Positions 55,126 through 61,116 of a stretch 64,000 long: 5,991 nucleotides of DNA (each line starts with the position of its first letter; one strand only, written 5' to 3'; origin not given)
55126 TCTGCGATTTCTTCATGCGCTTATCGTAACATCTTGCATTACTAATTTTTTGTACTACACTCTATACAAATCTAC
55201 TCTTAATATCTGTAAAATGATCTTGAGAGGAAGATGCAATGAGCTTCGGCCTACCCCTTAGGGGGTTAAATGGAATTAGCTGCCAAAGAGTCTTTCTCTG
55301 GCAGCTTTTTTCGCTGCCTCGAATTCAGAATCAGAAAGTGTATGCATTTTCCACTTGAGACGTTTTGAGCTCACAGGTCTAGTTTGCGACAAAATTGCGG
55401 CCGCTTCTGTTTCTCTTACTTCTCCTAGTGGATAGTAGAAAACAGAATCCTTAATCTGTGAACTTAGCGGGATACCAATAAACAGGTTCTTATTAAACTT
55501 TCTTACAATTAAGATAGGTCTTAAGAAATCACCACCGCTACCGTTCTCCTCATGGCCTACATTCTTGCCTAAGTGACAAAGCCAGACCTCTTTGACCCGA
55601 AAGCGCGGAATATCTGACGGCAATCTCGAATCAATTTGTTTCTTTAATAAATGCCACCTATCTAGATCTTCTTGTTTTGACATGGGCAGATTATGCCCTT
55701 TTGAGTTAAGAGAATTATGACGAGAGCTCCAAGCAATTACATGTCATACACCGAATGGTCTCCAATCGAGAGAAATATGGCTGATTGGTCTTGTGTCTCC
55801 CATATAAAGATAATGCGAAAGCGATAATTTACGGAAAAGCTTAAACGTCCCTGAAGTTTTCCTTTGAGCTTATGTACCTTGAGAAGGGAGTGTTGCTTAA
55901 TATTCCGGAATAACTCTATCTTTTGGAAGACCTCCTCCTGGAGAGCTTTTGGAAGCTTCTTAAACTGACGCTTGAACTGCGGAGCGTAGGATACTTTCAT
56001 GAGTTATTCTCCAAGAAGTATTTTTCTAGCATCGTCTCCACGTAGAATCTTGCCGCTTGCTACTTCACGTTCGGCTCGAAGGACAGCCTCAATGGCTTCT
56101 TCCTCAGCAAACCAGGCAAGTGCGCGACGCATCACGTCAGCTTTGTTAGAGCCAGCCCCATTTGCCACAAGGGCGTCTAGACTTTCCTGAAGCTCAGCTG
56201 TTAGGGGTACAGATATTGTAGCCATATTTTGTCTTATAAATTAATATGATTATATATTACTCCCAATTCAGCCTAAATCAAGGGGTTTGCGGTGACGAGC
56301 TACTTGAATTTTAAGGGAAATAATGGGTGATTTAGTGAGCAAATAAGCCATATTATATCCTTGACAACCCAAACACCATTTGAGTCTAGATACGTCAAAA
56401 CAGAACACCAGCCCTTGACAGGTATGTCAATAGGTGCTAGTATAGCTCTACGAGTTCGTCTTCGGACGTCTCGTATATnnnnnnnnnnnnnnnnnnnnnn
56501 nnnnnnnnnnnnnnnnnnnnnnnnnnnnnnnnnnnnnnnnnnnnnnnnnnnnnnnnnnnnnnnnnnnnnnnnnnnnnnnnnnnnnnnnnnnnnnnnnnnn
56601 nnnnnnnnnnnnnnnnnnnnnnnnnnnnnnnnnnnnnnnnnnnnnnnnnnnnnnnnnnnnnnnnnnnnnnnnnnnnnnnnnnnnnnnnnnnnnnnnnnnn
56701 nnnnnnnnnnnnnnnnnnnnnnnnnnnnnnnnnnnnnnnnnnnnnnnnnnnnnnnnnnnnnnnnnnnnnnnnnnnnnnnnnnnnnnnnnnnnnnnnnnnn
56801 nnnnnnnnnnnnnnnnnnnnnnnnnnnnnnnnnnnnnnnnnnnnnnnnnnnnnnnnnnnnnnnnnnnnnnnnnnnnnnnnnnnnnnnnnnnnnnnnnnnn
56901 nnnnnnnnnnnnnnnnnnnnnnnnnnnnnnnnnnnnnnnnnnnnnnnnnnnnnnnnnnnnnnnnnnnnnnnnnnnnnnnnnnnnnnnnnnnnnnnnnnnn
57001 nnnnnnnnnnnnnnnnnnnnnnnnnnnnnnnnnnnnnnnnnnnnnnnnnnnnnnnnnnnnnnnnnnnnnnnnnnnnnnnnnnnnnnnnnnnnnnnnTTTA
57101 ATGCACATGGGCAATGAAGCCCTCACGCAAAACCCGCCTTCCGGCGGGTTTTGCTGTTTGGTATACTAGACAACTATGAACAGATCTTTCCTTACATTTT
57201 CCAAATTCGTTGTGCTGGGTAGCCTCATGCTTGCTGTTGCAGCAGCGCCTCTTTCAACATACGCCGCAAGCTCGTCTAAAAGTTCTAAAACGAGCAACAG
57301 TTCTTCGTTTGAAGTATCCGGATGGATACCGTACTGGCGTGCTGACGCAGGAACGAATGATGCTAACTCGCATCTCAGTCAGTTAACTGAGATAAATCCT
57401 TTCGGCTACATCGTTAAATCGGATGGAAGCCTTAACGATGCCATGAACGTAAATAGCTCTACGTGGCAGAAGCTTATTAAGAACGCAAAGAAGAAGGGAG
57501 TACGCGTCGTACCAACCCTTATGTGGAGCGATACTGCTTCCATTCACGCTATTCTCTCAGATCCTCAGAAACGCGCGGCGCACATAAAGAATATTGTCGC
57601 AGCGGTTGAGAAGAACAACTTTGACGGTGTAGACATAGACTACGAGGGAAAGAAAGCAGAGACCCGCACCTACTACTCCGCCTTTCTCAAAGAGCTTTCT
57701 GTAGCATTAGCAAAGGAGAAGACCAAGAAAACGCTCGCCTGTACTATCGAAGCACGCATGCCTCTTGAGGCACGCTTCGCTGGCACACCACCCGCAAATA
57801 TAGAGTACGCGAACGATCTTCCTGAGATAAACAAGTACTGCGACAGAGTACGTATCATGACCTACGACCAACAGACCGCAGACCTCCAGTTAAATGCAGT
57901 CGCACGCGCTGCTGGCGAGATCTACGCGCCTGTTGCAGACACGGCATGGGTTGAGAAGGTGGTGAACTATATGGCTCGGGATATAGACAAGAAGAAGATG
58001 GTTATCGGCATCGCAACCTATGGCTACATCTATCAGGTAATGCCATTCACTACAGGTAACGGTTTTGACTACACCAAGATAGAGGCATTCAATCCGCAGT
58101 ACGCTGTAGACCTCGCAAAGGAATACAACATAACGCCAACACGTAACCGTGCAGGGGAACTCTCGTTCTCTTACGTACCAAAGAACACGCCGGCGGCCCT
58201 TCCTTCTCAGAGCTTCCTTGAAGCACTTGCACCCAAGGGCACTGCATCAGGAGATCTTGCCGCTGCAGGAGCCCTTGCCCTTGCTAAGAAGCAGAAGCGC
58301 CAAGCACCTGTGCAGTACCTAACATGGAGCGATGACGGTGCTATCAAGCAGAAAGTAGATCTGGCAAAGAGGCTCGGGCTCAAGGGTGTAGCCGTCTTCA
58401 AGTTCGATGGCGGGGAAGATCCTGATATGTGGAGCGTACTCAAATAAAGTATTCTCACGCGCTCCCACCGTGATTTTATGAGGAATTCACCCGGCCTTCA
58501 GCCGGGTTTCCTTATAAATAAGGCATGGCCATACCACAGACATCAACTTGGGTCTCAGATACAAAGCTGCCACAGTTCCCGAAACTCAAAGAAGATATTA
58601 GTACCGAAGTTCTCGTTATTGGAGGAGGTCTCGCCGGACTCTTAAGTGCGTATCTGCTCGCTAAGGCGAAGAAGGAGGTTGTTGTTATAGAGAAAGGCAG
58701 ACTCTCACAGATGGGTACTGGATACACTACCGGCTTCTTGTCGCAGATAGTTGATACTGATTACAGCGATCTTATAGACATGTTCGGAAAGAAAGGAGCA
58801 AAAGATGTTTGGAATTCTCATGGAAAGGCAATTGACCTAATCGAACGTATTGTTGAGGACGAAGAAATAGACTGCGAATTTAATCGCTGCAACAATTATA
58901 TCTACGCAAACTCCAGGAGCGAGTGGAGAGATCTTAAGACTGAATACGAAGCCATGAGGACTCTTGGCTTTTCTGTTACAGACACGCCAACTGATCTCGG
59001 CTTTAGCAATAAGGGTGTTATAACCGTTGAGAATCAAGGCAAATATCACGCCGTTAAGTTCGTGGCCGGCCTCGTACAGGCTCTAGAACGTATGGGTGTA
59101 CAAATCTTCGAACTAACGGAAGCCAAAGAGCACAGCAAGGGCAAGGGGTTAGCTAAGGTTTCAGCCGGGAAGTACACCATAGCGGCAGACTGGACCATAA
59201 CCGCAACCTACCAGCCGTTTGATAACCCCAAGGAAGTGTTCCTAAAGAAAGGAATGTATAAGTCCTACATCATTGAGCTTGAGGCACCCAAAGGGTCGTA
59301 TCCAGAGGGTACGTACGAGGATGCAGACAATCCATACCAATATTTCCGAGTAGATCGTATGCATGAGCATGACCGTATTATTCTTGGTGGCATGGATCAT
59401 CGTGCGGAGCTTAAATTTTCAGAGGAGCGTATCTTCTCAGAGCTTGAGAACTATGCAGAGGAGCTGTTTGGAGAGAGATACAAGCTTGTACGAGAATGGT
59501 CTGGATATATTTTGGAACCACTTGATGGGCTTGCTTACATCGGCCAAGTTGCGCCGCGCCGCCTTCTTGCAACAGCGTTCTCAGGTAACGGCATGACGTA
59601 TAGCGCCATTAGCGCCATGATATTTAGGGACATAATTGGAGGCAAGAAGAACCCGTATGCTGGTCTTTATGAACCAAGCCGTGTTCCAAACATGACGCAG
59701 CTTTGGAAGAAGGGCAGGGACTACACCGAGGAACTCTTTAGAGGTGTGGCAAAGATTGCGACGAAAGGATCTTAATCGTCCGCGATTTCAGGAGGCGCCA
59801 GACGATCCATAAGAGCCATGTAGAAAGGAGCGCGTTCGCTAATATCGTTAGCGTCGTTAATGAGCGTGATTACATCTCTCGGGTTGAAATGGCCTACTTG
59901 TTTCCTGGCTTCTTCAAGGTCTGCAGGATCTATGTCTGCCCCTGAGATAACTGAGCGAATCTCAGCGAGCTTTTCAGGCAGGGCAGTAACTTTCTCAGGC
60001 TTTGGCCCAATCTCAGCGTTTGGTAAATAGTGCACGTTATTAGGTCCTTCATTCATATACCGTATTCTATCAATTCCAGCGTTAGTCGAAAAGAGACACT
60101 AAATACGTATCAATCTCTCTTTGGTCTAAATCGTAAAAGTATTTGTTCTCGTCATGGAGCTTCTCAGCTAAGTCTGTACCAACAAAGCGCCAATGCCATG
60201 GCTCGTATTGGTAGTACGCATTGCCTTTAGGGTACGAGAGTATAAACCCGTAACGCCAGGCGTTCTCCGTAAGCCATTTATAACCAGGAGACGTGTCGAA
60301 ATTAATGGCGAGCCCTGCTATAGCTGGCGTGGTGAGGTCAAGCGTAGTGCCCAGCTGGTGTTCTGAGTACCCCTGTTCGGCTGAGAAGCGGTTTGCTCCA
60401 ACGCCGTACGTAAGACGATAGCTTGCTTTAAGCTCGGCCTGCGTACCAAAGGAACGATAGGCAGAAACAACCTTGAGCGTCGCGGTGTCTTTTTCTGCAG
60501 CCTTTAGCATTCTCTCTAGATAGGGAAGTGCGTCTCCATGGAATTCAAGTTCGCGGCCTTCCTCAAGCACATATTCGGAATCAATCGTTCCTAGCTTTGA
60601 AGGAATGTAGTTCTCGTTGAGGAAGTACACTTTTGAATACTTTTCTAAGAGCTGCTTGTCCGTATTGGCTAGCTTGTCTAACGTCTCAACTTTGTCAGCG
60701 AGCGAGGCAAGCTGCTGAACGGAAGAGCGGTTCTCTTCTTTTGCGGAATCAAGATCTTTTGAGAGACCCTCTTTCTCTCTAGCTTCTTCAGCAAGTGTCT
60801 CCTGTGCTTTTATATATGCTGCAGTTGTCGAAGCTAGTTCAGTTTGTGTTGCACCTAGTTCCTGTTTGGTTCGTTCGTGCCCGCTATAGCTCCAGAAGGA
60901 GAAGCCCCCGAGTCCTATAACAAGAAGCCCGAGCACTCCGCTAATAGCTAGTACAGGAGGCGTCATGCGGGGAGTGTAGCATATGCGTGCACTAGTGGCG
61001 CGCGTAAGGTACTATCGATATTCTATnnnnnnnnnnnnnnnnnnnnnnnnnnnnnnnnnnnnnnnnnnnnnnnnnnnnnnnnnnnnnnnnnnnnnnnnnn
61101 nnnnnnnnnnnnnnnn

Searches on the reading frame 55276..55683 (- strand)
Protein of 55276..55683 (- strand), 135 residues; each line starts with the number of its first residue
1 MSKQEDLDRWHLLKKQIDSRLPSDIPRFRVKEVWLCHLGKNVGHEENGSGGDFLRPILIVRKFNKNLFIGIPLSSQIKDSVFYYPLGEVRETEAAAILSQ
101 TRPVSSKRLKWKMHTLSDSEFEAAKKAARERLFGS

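Call 25: search_protein_families(library=pfam, proteins=[window:55276-55683:-], max_evalue=0.01)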
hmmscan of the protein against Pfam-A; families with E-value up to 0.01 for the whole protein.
window:55276-55683:- (135 aa): 1 family
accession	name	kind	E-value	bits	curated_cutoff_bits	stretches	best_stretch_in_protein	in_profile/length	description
PF02452.23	PemK_toxin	-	1.8e-09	38.2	23.1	1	32-129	4-106/109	PemK-like, MazF-like toxin of type II toxin-antitoxin system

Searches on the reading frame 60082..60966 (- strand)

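Call 25: search_protein_families(library=pfam, proteins=[window:60082-60966:-], max_evalue=0.01)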
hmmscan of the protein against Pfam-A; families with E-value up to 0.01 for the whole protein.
window:60082-60966:- (294 aa): 2 families
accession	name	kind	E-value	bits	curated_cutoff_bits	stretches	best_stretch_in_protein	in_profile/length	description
PF02557.22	VanY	-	8.1e-32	110.2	25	1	143-263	5-131/132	D-alanyl-D-alanine carboxypeptidase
PF14362.11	DUF4407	-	0.0048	16.7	31.3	1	32-106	188-259/297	Domain of unknown function (DUF4407)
